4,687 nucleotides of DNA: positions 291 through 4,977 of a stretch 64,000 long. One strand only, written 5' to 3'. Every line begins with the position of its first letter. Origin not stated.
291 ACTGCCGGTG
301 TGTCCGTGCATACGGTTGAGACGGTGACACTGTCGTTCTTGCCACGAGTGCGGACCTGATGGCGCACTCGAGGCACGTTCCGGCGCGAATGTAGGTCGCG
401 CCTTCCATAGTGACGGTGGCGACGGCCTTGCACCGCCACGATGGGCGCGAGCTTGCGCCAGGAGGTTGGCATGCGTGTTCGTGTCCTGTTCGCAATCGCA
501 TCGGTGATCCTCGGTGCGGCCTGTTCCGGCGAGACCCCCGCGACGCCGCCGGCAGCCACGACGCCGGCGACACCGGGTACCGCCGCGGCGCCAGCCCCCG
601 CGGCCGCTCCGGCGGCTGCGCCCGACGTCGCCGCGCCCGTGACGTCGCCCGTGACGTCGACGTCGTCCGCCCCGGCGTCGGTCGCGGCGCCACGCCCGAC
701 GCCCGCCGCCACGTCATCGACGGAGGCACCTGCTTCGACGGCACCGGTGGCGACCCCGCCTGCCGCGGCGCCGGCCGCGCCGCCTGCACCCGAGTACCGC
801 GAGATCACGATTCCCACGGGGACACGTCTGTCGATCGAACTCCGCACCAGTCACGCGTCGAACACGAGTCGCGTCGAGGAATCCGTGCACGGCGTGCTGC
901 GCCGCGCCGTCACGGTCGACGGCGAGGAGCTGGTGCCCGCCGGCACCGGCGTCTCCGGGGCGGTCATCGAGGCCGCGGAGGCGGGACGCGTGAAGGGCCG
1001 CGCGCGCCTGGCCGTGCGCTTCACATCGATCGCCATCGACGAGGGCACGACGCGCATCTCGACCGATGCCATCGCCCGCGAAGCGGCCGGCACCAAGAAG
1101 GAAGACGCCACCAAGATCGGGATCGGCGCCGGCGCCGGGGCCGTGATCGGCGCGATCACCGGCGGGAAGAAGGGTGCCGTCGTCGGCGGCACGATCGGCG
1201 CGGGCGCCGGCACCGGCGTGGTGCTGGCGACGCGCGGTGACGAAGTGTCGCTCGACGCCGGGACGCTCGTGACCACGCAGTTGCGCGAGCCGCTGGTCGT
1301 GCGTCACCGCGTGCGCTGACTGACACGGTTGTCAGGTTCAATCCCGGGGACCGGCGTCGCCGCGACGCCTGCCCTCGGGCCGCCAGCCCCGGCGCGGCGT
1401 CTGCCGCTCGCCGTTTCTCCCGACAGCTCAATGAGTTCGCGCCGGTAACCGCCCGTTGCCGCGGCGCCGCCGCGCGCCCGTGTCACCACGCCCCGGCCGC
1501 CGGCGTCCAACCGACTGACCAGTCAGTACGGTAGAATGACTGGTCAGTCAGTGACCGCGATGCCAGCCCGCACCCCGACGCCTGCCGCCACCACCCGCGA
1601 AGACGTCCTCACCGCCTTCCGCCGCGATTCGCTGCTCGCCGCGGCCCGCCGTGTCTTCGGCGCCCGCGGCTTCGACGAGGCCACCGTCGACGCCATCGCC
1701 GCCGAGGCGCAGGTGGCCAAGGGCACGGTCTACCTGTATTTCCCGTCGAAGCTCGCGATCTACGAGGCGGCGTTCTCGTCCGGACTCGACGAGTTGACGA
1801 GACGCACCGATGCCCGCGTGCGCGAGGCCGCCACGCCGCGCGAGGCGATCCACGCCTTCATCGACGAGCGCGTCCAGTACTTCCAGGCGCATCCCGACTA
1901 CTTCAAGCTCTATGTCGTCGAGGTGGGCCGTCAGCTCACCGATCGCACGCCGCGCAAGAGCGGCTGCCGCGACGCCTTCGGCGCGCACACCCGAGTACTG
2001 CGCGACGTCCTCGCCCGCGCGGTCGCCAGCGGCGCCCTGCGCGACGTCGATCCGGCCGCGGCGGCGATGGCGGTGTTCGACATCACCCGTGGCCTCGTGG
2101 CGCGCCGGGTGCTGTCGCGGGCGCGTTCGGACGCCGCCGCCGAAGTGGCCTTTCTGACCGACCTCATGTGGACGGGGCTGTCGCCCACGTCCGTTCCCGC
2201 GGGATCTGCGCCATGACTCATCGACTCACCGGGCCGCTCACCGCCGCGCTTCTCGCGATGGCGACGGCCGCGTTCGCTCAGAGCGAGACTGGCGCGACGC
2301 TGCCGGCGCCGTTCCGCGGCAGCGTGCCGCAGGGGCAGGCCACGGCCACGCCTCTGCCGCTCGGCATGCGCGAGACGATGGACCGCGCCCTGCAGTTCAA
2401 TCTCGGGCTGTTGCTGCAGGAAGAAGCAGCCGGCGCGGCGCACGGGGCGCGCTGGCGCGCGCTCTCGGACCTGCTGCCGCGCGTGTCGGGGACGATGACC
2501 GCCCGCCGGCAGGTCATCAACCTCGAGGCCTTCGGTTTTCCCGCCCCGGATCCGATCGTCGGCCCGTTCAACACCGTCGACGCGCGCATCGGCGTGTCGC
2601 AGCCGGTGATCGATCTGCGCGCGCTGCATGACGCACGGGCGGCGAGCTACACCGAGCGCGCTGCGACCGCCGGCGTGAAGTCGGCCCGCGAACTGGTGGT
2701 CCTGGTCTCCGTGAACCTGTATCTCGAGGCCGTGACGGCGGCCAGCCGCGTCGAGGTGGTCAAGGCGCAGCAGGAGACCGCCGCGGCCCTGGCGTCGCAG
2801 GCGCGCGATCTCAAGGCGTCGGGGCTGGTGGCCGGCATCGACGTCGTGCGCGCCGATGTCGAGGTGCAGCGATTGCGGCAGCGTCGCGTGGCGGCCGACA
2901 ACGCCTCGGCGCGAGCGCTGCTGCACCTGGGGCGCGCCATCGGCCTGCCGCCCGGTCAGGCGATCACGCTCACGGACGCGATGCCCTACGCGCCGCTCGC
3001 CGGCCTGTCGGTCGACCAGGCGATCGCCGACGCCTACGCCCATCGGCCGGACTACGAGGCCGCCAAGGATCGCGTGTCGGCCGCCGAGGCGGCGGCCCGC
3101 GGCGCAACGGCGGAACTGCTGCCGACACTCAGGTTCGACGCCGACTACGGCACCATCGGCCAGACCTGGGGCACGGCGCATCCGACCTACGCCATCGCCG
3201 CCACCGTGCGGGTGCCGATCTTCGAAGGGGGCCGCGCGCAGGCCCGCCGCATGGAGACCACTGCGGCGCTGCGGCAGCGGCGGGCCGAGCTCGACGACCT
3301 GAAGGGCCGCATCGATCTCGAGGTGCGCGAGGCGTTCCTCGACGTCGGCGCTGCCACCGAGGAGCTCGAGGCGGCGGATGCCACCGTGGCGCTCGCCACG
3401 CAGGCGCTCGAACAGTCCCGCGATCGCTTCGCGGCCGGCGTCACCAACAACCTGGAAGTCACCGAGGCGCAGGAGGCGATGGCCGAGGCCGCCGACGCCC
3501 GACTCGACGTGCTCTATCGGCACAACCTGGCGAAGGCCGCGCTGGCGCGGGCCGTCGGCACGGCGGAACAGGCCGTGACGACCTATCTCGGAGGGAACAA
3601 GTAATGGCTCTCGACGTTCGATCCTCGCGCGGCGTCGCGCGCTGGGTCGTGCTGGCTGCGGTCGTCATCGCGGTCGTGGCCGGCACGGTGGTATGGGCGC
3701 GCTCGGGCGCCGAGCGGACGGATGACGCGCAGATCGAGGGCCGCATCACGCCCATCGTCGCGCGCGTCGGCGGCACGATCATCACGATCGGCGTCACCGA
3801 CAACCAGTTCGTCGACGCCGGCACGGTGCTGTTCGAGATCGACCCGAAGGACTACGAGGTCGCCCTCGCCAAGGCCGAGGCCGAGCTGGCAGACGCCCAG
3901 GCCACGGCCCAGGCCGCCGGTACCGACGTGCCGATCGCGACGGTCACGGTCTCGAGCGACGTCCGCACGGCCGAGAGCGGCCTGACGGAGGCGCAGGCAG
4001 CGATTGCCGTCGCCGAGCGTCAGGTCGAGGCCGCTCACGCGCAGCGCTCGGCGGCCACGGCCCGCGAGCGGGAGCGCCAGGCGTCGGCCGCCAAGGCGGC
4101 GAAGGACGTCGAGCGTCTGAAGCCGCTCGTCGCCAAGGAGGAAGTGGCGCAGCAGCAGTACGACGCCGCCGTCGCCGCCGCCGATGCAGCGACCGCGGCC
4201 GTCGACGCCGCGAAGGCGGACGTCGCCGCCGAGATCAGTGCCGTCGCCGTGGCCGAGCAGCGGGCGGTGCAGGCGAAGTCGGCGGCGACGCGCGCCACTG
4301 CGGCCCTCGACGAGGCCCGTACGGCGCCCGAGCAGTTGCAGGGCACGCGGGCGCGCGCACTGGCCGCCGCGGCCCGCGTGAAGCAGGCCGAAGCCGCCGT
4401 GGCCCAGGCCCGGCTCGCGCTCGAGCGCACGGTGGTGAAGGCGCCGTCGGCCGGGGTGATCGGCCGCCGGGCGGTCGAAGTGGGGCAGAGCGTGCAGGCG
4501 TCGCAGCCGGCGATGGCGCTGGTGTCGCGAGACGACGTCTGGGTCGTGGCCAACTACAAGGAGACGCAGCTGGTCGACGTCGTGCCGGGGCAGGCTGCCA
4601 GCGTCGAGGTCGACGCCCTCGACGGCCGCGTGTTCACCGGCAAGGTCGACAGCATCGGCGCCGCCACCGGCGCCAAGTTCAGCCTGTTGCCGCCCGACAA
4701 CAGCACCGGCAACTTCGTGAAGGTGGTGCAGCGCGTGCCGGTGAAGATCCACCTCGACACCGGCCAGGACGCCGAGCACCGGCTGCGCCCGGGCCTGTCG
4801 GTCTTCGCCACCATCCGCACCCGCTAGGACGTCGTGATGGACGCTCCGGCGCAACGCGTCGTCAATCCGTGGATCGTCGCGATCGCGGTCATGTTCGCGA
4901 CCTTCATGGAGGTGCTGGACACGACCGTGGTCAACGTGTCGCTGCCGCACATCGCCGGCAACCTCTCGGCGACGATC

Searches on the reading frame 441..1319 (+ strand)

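Call 66: search_protein_families(library=pfam, proteins=[window:441-1319:+], max_evalue=0.0001)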
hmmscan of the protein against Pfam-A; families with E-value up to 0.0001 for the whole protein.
window:441-1319:+ (292 aa): 1 family
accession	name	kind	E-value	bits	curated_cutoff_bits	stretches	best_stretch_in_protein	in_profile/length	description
PF13441.11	Gly-zipper_YMGG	-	5e-05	23.4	28.9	1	223-259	4-41/45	YMGG-like Gly-zipper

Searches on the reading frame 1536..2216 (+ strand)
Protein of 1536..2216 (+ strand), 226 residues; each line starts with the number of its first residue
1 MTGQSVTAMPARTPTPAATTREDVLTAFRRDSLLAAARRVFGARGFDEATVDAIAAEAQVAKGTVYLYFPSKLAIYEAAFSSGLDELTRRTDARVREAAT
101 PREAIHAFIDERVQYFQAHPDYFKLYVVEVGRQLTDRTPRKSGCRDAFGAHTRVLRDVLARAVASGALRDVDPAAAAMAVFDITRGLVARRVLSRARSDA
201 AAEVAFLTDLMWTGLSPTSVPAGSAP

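Call 66: search_protein_families(library=pfam, proteins=[window:1536-2216:+], max_evalue=0.0001)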
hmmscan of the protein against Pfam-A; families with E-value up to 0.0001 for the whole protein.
window:1536-2216:+ (226 aa): 4 families
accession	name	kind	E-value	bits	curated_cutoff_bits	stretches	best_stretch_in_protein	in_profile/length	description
PF00440.29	TetR_N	-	3.7e-17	62.3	24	1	33-79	1-47/47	Bacterial regulatory proteins, tetR family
PF17938.6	TetR_C_29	-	6.3e-06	26.8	26.2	1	101-185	1-85/119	Tetracyclin repressor-like, C-terminal domain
PF17932.6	TetR_C_24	-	8.5e-06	26.4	26.4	1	99-185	2-85/114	Tetracyclin repressor-like, C-terminal domain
PF17935.6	TetR_C_27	-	2.4e-05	24.8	26.1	0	103-199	7-96/106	Tetracyclin repressor-like, C-terminal domain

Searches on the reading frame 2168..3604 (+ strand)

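Call 66: search_protein_families(library=pfam, proteins=[window:2168-3604:+], max_evalue=0.0001)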
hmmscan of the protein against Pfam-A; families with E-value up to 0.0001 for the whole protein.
window:2168-3604:+ (478 aa): 1 family
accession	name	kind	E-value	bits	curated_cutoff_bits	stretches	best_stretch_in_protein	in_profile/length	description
PF02321.23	OEP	-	8.6e-40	137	22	2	283-464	2-187/187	Outer membrane efflux protein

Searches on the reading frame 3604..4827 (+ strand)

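Call 66: search_protein_families(library=pfam, proteins=[window:3604-4827:+], max_evalue=0.0001)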
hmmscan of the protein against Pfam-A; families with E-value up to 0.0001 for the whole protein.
window:3604-4827:+ (407 aa): 4 families
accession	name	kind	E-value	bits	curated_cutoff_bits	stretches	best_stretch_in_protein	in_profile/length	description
PF16576.10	HlyD_D23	-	3.9e-16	59.4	30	1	207-352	68-185/214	Barrel-sandwich domain of CusB or HlyD membrane-fusion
PF13437.12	HlyD_3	-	4.9e-13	50.2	22.2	1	277-366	1-82/106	HlyD family secretion protein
PF00529.27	CusB_dom_1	-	6.3e-12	46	26.5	1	35-406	12-89/89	Cation efflux system protein CusB domain 1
PF00364.28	Biotin_lipoyl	-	4.6e-05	23.6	22.1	0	50-79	44-73/73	Biotin-requiring enzyme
